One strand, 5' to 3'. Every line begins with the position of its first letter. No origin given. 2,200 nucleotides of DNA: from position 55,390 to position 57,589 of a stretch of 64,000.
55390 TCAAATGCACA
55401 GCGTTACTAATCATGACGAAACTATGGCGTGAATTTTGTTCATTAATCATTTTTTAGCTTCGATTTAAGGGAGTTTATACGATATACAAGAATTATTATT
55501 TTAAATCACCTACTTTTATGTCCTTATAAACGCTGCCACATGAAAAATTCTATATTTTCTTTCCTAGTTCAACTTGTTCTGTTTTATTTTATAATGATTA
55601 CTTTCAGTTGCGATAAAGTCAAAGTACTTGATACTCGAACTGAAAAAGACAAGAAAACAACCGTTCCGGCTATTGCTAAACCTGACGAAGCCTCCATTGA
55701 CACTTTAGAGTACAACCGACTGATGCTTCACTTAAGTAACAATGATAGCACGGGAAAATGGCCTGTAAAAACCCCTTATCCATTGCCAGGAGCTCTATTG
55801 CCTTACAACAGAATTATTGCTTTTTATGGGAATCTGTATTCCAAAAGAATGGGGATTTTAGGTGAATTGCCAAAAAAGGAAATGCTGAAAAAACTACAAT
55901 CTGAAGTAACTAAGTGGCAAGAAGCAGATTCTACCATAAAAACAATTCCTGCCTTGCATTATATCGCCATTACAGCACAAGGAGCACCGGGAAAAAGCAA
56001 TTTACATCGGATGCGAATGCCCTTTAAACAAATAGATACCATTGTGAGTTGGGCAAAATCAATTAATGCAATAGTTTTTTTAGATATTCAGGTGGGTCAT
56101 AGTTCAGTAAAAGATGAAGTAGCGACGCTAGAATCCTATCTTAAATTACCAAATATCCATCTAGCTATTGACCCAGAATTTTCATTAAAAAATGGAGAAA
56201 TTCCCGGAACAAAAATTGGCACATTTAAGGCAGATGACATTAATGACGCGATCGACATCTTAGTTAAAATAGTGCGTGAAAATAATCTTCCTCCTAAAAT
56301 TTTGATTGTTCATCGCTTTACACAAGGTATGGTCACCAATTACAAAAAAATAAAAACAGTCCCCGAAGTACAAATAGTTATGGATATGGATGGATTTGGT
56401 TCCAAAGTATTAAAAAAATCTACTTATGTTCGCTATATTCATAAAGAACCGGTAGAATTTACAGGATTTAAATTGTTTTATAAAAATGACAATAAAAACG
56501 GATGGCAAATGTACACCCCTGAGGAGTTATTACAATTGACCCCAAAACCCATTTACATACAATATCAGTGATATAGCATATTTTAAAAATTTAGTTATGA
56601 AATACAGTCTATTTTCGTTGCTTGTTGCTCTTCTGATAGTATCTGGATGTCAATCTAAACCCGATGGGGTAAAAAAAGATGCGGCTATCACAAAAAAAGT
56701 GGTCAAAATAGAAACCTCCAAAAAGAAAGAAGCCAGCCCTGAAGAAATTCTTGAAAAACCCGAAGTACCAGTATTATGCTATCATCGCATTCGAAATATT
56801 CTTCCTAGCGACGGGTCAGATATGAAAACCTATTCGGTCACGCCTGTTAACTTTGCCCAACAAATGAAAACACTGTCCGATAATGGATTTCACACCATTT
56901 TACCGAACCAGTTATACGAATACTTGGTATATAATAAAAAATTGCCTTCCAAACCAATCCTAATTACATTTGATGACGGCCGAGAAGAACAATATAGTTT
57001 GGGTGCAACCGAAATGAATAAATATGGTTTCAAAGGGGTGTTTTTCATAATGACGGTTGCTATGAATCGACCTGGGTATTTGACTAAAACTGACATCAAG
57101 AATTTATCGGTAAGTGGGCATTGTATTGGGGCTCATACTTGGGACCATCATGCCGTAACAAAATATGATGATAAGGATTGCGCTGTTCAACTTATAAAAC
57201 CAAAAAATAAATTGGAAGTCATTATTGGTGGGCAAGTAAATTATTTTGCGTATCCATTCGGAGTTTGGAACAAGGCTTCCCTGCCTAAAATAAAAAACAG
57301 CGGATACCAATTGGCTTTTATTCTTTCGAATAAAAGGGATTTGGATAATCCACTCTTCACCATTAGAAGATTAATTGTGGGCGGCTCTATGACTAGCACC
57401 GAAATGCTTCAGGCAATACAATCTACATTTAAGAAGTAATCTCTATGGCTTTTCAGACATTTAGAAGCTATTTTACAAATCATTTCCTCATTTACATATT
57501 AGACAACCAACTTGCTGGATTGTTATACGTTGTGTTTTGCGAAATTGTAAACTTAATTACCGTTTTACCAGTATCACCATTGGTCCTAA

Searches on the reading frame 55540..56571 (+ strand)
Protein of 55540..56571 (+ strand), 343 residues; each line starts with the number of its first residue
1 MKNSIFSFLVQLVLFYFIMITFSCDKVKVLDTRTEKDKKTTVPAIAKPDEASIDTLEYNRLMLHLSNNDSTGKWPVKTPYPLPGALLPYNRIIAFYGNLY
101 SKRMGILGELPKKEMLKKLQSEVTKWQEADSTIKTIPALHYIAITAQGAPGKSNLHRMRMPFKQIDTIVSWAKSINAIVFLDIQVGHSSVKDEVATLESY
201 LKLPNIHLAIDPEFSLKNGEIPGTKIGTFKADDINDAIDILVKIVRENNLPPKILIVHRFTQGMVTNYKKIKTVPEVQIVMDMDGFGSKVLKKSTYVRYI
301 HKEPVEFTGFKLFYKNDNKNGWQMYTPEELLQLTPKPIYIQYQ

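Call 6: search_protein_families(library=pfam, proteins=[window:55540-56571:+])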
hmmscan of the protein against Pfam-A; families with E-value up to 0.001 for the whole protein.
window:55540-56571:+ (343 aa): 0 families

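Call 7: search_protein_families(library=ncbifam, proteins=[window:55540-56571:+])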
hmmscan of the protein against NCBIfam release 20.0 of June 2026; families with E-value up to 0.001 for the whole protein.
window:55540-56571:+ (343 aa): 0 families

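Call 26: find_encoding_contigs(protein=window:55540-56571:+, flank=10000, max_places=10)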
Protein window:55540-56571:+ (343 aa): 2 contigs read that carry it; 2 places shown.
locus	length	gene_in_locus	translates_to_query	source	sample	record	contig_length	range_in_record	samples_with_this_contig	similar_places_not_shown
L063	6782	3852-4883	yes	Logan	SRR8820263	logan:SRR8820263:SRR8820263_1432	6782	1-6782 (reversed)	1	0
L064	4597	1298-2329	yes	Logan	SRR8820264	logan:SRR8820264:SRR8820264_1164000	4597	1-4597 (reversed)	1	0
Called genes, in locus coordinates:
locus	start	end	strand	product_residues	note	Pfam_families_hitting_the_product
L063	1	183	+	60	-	?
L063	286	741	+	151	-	PF00034:Cytochrom_C, PF13442:Cytochrome_CBB3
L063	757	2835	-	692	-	PF07715:Plug, PF00593:TonB_dep_Rec_b-barrel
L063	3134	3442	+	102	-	PF14066:DUF4256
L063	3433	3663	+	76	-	PF14066:DUF4256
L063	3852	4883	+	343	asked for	-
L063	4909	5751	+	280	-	PF01522:Polysacc_deac_1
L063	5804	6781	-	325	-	?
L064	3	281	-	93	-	?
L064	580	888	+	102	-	PF14066:DUF4256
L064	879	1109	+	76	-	PF14066:DUF4256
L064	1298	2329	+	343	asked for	-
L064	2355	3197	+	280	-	PF01522:Polysacc_deac_1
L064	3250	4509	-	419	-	PF01551:Peptidase_M23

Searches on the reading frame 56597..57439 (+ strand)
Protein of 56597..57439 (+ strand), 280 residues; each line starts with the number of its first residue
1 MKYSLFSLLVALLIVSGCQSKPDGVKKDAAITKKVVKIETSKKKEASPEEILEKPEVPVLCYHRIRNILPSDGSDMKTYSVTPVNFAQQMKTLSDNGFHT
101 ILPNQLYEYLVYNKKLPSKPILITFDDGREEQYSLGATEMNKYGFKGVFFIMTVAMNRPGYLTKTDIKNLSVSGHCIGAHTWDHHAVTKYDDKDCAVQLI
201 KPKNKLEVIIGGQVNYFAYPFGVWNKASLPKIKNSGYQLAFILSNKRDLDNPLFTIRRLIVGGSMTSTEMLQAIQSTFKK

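Call 6: search_protein_families(library=pfam, proteins=[window:56597-57439:+])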
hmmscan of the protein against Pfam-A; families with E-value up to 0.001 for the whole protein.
window:56597-57439:+ (280 aa): 1 family
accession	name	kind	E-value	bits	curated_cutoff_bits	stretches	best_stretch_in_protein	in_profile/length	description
PF01522.26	Polysacc_deac_1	-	1.6e-21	77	23.1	1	114-239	2-123/124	Polysaccharide deacetylase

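Call 7: search_protein_families(library=ncbifam, proteins=[window:56597-57439:+])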
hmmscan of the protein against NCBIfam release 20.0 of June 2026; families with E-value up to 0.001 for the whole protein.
window:56597-57439:+ (280 aa): 12 families
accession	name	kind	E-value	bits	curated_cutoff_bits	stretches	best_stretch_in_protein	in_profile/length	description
TIGR03938.2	deacetyl_PgaB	equivalog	5.2e-20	71.3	321.9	1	58-149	4-94/621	poly-beta-1,6-N-acetyl-D-glucosamine N-deacetylase PgaB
NF011177.0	PRK14582.1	equivalog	1.5e-12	46.6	923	1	38-143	30-131/671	poly-beta-1,6-N-acetyl-D-glucosamine N-deacetylase PgaB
NF045821.1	PgAcgDacpgdA1_Bac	equivalog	4e-12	45.6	400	1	119-228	88-194/282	peptidoglycan-N-acetylglucosamine deacetylase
TIGR02764.1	spore_ybaN_pdaB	equivalog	5e-12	46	237.4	1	118-252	5-136/191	polysaccharide deacetylase family sporulation protein PdaB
TIGR02884.1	spore_pdaA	equivalog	4.3e-11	43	298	1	112-241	30-157/224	delta-lactam-biosynthetic de-N-acetylase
NF011176.0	PRK14581.1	equivalog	1.7e-10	39.7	1091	1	40-148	32-136/673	poly-beta-1,6-N-acetyl-D-glucosamine N-deacetylase PgaB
TIGR03933.1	PIA_icaB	equivalog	2e-10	40.6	248.35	1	70-261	24-229/245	intercellular adhesin biosynthesis polysaccharide N-deacetylase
NF045820.1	PgAcgDacpgdA_Strep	equivalog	1.9e-09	36.9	800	1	111-249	260-390/463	peptidoglycan-N-acetylglucosamine deacetylase PgdA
NF050820.1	PolSacchBiosHfsH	equivalog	2.8e-09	37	400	1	120-223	35-142/249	oligosaccharide deacetylase HfsH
TIGR04243.1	nodulat_NodB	equivalog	3.2e-08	33.3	240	1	120-240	3-121/197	chitooligosaccharide deacetylase NodB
TIGR02873.1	spore_ylxY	hypoth_equivalog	1.1e-05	24.8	391.5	1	139-231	106-194/268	probable sporulation protein, polysaccharide deacetylase family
TIGR03006.1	pepcterm_polyde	equivalog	5.1e-05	22.5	276.2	1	141-226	44-126/272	XrtA system polysaccharide deacetylase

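Call 93: find_encoding_contigs(protein=window:56597-57439:+, flank=8000, max_places=10)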
Protein window:56597-57439:+ (280 aa): 2 contigs read that carry it; 2 places shown.
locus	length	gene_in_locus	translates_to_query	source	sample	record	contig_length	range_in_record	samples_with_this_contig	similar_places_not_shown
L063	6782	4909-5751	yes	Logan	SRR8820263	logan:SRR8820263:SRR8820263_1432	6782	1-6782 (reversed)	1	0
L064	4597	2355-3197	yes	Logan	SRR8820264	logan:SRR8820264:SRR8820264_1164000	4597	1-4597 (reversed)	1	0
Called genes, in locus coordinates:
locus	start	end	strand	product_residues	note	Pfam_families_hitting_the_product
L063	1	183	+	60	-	?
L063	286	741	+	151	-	PF00034:Cytochrom_C, PF13442:Cytochrome_CBB3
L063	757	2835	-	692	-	PF07715:Plug, PF00593:TonB_dep_Rec_b-barrel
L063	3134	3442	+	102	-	PF14066:DUF4256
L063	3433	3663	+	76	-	PF14066:DUF4256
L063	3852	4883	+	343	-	-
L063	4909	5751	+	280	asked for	PF01522:Polysacc_deac_1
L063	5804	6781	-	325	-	?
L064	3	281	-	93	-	?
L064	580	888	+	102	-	PF14066:DUF4256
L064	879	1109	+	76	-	PF14066:DUF4256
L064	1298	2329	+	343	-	-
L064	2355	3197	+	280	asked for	PF01522:Polysacc_deac_1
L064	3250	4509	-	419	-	PF01551:Peptidase_M23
